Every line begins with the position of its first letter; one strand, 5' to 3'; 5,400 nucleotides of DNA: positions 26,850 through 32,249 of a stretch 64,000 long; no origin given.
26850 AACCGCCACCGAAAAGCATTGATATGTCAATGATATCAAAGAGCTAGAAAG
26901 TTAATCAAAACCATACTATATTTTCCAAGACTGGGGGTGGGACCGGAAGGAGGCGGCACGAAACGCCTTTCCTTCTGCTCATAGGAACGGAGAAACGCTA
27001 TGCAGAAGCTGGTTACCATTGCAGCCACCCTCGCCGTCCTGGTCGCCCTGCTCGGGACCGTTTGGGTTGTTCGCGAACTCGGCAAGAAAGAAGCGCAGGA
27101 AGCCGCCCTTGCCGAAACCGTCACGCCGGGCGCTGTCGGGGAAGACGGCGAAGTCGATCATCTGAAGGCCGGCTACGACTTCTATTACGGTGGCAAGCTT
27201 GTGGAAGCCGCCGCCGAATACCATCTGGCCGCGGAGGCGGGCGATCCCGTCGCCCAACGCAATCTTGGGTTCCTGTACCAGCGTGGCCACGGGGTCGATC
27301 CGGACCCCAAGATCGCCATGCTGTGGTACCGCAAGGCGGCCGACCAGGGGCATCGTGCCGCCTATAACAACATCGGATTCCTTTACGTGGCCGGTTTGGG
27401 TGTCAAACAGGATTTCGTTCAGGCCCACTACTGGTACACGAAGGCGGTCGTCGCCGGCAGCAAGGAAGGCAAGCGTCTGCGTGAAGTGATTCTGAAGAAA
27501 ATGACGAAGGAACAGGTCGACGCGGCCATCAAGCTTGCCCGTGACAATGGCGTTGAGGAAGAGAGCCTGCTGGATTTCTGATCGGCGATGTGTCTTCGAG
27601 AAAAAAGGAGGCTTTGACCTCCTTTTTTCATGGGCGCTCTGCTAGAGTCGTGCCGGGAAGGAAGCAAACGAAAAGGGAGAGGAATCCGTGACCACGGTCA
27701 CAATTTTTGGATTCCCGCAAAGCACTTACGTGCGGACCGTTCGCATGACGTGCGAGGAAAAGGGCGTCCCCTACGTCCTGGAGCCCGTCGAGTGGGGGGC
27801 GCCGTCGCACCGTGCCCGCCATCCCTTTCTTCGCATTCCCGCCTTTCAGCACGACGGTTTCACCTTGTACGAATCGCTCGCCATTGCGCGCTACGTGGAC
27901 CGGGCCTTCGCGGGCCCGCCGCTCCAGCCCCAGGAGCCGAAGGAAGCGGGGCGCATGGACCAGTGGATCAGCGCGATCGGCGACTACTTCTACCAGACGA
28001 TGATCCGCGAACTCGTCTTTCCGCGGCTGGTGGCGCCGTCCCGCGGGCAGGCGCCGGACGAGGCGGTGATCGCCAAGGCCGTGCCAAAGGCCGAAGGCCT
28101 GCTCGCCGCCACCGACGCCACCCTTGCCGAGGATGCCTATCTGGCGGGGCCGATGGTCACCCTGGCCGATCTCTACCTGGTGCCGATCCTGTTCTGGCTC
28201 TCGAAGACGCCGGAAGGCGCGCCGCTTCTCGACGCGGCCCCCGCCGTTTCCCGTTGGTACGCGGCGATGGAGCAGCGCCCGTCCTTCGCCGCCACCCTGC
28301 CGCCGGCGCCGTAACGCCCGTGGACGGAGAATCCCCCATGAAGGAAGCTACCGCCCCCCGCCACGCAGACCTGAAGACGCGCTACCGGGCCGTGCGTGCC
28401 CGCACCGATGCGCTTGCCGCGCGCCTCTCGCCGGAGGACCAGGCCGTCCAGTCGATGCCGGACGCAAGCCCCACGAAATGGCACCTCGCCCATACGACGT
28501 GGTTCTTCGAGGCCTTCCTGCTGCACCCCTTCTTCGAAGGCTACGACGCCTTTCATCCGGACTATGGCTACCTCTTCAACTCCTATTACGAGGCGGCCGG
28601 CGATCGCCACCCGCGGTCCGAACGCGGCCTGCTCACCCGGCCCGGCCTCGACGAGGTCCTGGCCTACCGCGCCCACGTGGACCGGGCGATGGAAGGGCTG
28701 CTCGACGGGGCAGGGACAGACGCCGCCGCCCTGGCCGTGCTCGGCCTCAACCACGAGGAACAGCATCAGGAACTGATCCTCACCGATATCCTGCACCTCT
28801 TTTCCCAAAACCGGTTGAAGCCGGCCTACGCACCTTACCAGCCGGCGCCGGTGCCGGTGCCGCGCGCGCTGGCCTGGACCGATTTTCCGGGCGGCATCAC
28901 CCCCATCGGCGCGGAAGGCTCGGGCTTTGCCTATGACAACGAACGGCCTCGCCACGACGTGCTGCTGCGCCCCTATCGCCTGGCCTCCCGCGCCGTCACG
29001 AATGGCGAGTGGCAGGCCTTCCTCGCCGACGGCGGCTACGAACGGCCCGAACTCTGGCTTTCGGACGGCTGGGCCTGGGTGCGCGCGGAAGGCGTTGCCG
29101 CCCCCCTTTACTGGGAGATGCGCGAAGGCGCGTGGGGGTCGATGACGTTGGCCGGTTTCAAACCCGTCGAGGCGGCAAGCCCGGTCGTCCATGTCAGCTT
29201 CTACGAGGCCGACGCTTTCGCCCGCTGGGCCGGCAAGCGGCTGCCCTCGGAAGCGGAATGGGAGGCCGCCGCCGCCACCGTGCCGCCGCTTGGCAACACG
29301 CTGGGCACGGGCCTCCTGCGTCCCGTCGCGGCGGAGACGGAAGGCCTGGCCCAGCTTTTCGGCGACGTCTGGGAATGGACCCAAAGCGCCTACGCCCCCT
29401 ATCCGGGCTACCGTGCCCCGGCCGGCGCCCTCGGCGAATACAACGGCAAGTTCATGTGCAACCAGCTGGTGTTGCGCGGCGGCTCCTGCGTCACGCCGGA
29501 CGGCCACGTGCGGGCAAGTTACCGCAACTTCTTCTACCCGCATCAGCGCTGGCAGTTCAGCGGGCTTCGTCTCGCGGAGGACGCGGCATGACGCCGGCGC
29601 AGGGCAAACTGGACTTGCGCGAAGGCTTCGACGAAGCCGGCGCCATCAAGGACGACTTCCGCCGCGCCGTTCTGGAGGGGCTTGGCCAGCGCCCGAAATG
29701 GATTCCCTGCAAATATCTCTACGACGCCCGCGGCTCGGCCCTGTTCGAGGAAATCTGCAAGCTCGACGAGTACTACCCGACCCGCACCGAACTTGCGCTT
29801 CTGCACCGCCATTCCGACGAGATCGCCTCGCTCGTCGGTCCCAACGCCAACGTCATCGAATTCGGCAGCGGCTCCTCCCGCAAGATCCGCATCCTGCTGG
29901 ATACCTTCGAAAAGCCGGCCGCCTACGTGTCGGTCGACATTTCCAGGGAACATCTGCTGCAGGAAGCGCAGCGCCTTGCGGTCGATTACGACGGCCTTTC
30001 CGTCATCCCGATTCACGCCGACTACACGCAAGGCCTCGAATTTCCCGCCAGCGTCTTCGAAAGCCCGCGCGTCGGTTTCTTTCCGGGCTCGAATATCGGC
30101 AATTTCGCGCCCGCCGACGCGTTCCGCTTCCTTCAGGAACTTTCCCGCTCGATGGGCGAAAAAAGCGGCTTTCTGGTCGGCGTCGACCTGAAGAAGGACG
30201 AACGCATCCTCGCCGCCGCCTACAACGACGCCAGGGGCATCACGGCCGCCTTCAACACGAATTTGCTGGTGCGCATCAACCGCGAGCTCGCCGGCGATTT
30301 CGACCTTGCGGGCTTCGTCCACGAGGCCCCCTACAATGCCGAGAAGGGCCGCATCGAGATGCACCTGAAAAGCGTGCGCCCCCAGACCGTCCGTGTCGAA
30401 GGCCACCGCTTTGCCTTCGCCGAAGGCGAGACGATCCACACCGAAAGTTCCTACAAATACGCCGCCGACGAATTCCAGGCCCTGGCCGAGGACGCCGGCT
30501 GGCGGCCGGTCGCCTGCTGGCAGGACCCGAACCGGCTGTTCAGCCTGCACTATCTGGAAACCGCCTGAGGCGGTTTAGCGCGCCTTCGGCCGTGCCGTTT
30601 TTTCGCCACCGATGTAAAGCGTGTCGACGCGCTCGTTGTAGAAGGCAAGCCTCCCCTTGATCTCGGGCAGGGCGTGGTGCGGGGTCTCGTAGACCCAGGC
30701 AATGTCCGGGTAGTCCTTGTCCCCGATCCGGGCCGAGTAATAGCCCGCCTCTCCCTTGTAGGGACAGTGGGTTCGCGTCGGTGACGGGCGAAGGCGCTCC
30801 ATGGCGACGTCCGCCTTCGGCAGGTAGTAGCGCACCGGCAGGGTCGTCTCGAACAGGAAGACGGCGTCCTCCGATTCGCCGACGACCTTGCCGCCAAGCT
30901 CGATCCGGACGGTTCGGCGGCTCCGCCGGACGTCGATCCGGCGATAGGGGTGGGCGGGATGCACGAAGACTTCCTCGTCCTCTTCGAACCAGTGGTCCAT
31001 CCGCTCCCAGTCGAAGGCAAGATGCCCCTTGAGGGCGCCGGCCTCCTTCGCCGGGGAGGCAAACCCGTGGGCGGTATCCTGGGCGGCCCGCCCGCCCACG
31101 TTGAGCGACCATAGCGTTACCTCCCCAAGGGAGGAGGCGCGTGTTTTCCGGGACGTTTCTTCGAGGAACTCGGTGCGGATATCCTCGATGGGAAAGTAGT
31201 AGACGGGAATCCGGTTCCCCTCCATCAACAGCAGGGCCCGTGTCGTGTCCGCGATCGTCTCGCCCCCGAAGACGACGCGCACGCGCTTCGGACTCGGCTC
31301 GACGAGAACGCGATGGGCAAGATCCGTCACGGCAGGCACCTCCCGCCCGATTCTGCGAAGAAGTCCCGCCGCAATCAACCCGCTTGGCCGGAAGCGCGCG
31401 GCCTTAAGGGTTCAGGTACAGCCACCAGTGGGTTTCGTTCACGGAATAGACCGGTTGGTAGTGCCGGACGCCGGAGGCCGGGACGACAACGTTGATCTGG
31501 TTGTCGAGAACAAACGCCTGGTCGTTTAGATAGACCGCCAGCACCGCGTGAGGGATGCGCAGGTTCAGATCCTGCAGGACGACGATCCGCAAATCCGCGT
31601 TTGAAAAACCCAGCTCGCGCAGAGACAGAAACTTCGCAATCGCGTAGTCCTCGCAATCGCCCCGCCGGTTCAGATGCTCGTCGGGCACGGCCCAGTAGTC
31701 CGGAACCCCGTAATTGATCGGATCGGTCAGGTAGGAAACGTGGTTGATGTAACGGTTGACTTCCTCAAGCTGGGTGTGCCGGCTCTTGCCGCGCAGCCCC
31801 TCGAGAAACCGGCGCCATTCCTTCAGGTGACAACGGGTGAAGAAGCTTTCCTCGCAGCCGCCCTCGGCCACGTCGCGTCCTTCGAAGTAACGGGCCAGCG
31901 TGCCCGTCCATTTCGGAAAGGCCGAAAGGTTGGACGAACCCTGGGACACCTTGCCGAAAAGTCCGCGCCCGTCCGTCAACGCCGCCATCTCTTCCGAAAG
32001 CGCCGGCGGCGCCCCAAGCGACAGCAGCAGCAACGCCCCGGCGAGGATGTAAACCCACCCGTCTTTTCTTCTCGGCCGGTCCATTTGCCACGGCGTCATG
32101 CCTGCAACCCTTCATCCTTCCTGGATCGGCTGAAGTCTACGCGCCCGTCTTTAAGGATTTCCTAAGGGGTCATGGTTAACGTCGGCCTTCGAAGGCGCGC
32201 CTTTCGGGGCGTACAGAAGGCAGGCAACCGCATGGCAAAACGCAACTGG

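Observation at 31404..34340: LapG-like periplasmic cysteine protease paired with a receptor that has a degenerate HD-GYP domain instead of GGDEF-EAL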

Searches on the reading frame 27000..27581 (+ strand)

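Call 3: search_protein_families(library=pfam, proteins=[window:27000-27581:+], max_evalue=0.01)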
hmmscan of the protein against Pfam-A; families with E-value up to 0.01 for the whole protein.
window:27000-27581:+ (193 aa): 1 family
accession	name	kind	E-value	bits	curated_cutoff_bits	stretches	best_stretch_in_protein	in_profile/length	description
PF08238.18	Sel1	-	1.9e-19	69.8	30.7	2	83-118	1-36/36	Sel1 repeat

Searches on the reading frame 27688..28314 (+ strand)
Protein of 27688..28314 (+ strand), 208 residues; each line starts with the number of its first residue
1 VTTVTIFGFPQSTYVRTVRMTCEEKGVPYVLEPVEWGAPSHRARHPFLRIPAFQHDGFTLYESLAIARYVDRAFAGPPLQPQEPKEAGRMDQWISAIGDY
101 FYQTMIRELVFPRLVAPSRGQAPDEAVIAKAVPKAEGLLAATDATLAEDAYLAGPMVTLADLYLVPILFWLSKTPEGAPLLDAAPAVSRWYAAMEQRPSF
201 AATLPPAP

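Call 3: search_protein_families(library=pfam, proteins=[window:27688-28314:+], max_evalue=0.01)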
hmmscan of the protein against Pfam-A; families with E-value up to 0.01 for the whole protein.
window:27688-28314:+ (208 aa): 6 families
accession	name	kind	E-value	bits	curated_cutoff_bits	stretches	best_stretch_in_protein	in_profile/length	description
PF13417.12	GST_N_3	-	2.3e-15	57.1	22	1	7-78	2-75/75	Glutathione S-transferase, N-terminal domain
PF00043.30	GST_C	-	1.9e-14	54.1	20.7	1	107-198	6-93/93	Glutathione S-transferase, C-terminal domain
PF13409.12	GST_N_2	-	5.8e-13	49.7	25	1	12-72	2-69/70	Glutathione S-transferase, N-terminal domain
PF02798.26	GST_N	-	2.6e-11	44.1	20.9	1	3-72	2-76/76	Glutathione S-transferase, N-terminal domain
PF13410.11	GST_C_2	-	1.6e-10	41.3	24.9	1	126-193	2-69/69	Glutathione S-transferase, C-terminal domain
PF14497.11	GST_C_3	-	5e-05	23.9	21.6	1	138-201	34-98/104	Glutathione S-transferase, C-terminal domain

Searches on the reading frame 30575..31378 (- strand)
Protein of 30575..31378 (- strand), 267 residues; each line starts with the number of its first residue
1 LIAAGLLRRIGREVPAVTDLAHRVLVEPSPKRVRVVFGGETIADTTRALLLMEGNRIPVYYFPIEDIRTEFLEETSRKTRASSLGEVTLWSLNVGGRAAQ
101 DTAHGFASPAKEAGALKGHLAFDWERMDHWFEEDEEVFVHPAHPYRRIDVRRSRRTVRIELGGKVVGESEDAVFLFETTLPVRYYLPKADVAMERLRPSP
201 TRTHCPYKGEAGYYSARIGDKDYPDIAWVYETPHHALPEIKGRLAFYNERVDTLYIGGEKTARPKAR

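Call 3: search_protein_families(library=pfam, proteins=[window:30575-31378:-], max_evalue=0.01)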
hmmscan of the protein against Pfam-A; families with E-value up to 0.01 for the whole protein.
window:30575-31378:- (267 aa): 2 families
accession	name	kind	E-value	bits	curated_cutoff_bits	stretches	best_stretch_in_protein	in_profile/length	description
PF04248.19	NTP_transf_9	-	1e-56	189.2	22.1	2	157-249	1-93/93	Domain of unknown function (DUF427)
PF22483.2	Mu-transpos_C_2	-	0.0016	18.6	27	0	139-168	31-60/73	Mu transposase, C-terminal domain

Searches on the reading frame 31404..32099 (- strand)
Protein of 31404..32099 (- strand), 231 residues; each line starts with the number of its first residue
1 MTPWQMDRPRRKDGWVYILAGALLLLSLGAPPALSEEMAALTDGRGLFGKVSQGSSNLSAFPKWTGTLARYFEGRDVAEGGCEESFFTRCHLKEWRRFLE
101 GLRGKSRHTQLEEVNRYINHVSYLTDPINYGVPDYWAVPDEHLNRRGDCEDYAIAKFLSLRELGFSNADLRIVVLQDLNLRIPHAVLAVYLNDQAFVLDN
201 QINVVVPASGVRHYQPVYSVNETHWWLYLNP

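Call 3: search_protein_families(library=pfam, proteins=[window:31404-32099:-], max_evalue=0.01)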
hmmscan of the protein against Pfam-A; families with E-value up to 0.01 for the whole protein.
window:31404-32099:- (231 aa): 2 families
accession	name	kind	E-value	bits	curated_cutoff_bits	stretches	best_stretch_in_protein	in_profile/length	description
PF06035.17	Peptidase_C93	-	1.5e-19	70.8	27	1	105-210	36-137/162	Bacterial transglutaminase-like cysteine proteinase BTLCP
PF04473.18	DUF553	-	4.2e-06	26.7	20.5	1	102-206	10-119/140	Transglutaminase-like domain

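Call 4: search_protein_families(library=ncbifam, proteins=[window:31404-32099:-], max_evalue=0.01)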
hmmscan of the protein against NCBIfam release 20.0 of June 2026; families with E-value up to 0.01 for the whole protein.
window:31404-32099:- (231 aa): 1 family
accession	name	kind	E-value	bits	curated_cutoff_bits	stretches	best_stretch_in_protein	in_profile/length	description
NF045674.1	CystProtLapG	equivalog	1.5e-28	99.5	320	1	89-227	45-187/221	cysteine protease LapG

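Call 13: search_solved_structures(query=window:31404-32099:-, max_evalue=0.01, show_alignments=3)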
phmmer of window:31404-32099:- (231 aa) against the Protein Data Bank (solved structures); distinct sequences matched with E-value up to 0.01: 2.
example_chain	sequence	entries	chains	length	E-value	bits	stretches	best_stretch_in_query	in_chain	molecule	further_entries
4fgo_A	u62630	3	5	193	7.1e-21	78.2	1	88-227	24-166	Periplasmic protein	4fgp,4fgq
4u65_E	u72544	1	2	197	4.5e-17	65.7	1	92-223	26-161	Putative cystine protease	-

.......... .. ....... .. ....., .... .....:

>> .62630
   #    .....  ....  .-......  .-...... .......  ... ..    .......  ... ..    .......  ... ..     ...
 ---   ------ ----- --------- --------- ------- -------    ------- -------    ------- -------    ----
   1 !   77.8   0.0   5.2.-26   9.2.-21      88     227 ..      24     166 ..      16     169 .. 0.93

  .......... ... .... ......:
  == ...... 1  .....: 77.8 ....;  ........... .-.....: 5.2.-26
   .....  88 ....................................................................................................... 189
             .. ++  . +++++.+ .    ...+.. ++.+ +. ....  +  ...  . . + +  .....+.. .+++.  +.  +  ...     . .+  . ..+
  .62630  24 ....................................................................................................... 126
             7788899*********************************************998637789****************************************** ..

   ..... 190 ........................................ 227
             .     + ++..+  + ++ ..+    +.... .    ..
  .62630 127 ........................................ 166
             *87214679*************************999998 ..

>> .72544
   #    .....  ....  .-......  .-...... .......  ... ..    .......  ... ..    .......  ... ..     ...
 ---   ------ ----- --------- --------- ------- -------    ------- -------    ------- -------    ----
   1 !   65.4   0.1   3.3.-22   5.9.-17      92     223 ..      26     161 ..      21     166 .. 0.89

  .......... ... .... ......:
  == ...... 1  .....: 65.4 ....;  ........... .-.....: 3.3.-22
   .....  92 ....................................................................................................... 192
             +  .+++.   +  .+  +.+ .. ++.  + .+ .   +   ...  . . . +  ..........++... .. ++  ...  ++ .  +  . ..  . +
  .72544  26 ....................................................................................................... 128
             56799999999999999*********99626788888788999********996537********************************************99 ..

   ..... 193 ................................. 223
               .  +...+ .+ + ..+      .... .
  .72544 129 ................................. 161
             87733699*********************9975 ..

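Call 33: find_homologous_proteins(query=window:31404-32099:-, max_evalue=1e-10)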
Query window:31404-32099:- (231 aa): 1429 proteins with E <= 1e-10 among 2304 candidates; the best 120 are listed.
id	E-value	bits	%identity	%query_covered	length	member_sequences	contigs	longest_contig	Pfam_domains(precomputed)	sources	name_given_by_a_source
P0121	2.0e-157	540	100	100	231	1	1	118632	PF06035.18,PF04473.19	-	-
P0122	8.8e-117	407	84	87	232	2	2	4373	PF06035.18,PF04473.19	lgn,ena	-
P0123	2.5e-108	379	73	100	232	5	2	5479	PF06035.18,PF04473.19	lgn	-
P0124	1.3e-100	354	68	100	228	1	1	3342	PF06035.18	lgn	-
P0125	9.3e-97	341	72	90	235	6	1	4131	PF06035.18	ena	-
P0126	2.3e-84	301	59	97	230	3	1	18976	PF06035.18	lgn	-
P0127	7.8e-77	276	56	92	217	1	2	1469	PF06035.18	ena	-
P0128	6.5e-76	273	58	91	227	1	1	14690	PF06035.18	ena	-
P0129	7.7e-75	270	62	75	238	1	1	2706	PF06035.18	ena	-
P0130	1.5e-73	266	61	80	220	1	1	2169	PF06035.18,PF04473.19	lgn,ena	-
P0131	4.5e-73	264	53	95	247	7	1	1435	PF06035.18,PF01841.26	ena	-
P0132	4.8e-73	264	56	91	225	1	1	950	PF06035.18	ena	-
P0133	6.3e-73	263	54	95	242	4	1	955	PF06035.18,PF01841.26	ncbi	-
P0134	1.2e-72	262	60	81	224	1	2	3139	PF06035.18,PF04473.19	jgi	jgi:predicted transglutaminase-like cysteine proteinase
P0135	3.6e-72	261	58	81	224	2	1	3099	PF06035.18,PF04473.19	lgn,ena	-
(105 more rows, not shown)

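Call 67: predict_structure(alignment_id=A4)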
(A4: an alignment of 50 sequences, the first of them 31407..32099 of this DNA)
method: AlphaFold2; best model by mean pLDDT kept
length: 231 residues; sequences in the alignment: 50
mean_pLDDT: 79.8   pTM: 0.75
mean pLDDT of the five models: 79.8, 79.7, 78.0, 77.1, 76.6
residues with pLDDT >= 90: 110; 70-90: 45; 50-70: 62; < 50: 14
segments of 3 or more residues with pLDDT < 50: 1-3, 129-131, 133-139
pLDDT, mean of each block of 10 residues (from residue 1): 50 60 66 59 78 78 69 78 89 95 98 96 66 47 59 93 94 93 93 95 95 95 90 77
secondary structure, 60 per line:
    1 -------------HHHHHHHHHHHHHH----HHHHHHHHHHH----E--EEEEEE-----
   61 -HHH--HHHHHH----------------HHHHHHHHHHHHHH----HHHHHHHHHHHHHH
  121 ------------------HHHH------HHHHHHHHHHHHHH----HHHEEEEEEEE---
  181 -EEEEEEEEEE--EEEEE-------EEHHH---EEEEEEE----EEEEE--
elements in order: H14-27 H32-42 E50-55 H67-72 H89-102 H107-120 H139-142 H149-162 E170-177 E182-191 E194-198 E214-220 E225-229

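Call 69: fold_search(model_id=the predicted structure, library=pdb)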
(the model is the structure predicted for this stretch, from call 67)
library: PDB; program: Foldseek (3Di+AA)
matches with E <= 10: 598; with E <= 0.001: 6
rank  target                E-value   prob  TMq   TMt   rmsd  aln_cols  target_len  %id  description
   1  4fgq_B                2.5e-10  1.00  0.55  0.68   4.1       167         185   30  Legionella pneumophila LapG (released 2012-06-20)
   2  4fgo                  3.6e-10  1.00  0.55  0.69   3.5       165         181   30  Legionella pneumophila LapG (calcium-bound) (released 2012-06-20)
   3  4fgp_A                4.3e-10  1.00  0.55  0.67   4.1       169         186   30  Legionella pneumophila LapG (EGTA-treated) (released 2012-06-20)
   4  4fgq_A                5.1e-10  1.00  0.55  0.68   4.1       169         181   30  Legionella pneumophila LapG (released 2012-06-20)
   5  4fgp_B                1.0e-09  1.00  0.55  0.67   4.1       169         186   30  Legionella pneumophila LapG (EGTA-treated) (released 2012-06-20)
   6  4u65_E                1.8e-08  1.00  0.51  0.63   4.8       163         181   31  Structure of the periplasmic output domain of the Legionella pneumophila LapD ortholog CdgS9 in complex with Pseudomon (released 2014-08-13)
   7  3isr_C                1.0e-03  1.00  0.35  0.29  11.6       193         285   13  The Crystal Structure of a Putative Cysteine Protease from Cytophaga hutchinsonii to 1.9A (released 2009-09-08)
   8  3isr_A                1.7e-03  0.99  0.34  0.28  11.5       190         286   13  The Crystal Structure of a Putative Cysteine Protease from Cytophaga hutchinsonii to 1.9A (released 2009-09-08)
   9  3isr_B                2.1e-03  0.99  0.34  0.28  11.6       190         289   13  The Crystal Structure of a Putative Cysteine Protease from Cytophaga hutchinsonii to 1.9A (released 2009-09-08)
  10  8z4f_B                2.0e-02  0.93  0.35  0.36   9.3       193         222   16  Pseudomurein Endoisopeptidases PeiP (released 2024-10-30)
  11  3lnb                  2.0e-02  0.91  0.30  0.28  10.8       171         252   13  Crystal Structure Analysis of Arylamine N-acetyltransferase C from Bacillus anthracis (released 2011-01-26)
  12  8k51_B                3.1e-02  0.28  0.20  0.17  16.7       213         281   12  Crystal structure of arylamine N-acyltransferase from Streptomyces aureus (released 2024-07-24)
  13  9crn                  3.3e-02  0.87  0.33  0.24  13.0       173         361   10  Crystal structure of Streptococcus pyogenes TglA (released 2024-08-14)
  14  8z4f_A                5.0e-02  0.77  0.31  0.25  10.4       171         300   16  Pseudomurein Endoisopeptidases PeiP (released 2024-10-30)
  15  8k51_A                5.0e-02  0.72  0.29  0.26   9.5       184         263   15  Crystal structure of arylamine N-acyltransferase from Streptomyces aureus (released 2024-07-24)
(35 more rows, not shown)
